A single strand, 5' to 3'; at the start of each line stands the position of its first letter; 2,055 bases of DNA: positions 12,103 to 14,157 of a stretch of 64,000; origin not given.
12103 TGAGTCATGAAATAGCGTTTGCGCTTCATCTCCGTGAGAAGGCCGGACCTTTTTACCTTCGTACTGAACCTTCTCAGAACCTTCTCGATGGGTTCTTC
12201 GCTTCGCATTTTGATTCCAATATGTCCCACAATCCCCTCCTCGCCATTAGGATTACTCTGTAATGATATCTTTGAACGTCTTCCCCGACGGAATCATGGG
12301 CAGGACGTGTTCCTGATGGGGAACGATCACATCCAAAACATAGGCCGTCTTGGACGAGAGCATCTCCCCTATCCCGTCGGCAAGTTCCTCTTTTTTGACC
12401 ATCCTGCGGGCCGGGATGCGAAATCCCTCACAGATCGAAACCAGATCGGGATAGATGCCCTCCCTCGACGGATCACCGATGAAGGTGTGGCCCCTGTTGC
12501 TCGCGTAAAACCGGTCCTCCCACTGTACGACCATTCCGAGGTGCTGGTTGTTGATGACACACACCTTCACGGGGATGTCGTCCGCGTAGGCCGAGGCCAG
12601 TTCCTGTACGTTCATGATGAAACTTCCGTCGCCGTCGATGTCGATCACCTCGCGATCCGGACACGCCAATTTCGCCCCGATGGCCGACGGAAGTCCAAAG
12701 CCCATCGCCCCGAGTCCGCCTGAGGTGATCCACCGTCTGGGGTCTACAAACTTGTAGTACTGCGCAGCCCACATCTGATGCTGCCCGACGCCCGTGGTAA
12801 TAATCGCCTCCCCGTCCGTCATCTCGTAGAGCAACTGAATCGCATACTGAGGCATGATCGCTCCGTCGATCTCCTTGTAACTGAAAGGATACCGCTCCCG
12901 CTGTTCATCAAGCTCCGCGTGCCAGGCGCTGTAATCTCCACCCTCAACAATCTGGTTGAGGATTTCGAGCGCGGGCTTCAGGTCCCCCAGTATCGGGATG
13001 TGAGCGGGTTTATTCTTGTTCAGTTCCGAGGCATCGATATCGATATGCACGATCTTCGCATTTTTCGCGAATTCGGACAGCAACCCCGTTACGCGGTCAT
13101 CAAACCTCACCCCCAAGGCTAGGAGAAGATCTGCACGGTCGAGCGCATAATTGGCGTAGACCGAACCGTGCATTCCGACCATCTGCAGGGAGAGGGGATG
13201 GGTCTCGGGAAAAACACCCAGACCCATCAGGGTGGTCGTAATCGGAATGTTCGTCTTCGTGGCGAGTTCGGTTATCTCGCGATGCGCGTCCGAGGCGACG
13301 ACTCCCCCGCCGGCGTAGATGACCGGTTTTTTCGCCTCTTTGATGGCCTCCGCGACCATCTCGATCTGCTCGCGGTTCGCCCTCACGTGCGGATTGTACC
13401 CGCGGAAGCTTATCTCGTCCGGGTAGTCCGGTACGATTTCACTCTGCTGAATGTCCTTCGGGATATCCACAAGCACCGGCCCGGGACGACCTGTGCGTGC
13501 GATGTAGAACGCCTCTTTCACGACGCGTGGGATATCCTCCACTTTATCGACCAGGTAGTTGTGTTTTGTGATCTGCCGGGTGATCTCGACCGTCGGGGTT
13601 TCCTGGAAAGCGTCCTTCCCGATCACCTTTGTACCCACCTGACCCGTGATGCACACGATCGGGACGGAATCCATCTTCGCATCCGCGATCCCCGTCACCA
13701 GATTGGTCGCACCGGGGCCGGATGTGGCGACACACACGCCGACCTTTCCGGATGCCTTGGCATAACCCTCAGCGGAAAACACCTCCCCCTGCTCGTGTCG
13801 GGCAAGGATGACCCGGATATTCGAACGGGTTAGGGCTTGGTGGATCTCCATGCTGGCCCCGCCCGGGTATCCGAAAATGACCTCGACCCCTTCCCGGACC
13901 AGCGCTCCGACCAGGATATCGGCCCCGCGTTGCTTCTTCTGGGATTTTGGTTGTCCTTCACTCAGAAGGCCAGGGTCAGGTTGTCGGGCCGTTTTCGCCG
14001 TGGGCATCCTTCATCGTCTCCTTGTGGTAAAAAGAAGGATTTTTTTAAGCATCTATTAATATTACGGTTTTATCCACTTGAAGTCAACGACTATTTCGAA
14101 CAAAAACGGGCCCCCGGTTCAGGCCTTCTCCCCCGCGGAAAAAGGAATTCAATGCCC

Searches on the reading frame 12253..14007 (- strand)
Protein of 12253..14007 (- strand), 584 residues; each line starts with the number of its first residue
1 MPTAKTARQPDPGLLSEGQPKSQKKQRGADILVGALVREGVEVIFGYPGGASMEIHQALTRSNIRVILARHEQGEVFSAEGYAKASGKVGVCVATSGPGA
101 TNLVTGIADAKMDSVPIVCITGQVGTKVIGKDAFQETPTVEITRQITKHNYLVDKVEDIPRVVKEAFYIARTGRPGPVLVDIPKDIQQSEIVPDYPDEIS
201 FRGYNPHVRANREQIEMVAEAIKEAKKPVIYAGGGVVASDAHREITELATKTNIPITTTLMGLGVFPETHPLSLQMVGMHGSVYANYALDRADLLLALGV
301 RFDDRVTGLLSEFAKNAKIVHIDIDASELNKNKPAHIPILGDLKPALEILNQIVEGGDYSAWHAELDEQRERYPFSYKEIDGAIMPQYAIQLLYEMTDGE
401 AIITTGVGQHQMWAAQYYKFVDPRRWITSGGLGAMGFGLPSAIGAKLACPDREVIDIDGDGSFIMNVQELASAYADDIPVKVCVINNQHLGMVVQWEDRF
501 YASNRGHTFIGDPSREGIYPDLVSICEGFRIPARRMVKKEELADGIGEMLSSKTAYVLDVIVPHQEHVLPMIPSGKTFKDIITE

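Call 76: search_protein_families(library=pfam, proteins=[window:12253-14007:-], max_evalue=0.00001)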
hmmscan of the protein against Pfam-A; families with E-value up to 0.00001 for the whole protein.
window:12253-14007:- (584 aa): 3 families
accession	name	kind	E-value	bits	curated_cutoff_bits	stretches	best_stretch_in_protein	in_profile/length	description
PF00205.28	TPP_enzyme_M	-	3.1e-52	176.4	30.4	1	215-348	1-135/137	Thiamine pyrophosphate enzyme, central domain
PF02775.26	TPP_enzyme_C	-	1.5e-45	155.2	21.9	1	406-560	1-151/151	Thiamine pyrophosphate enzyme, C-terminal TPP binding domain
PF02776.23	TPP_enzyme_N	-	5.5e-36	123.4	26.8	1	27-137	2-114/119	Thiamine pyrophosphate enzyme, N-terminal TPP binding domain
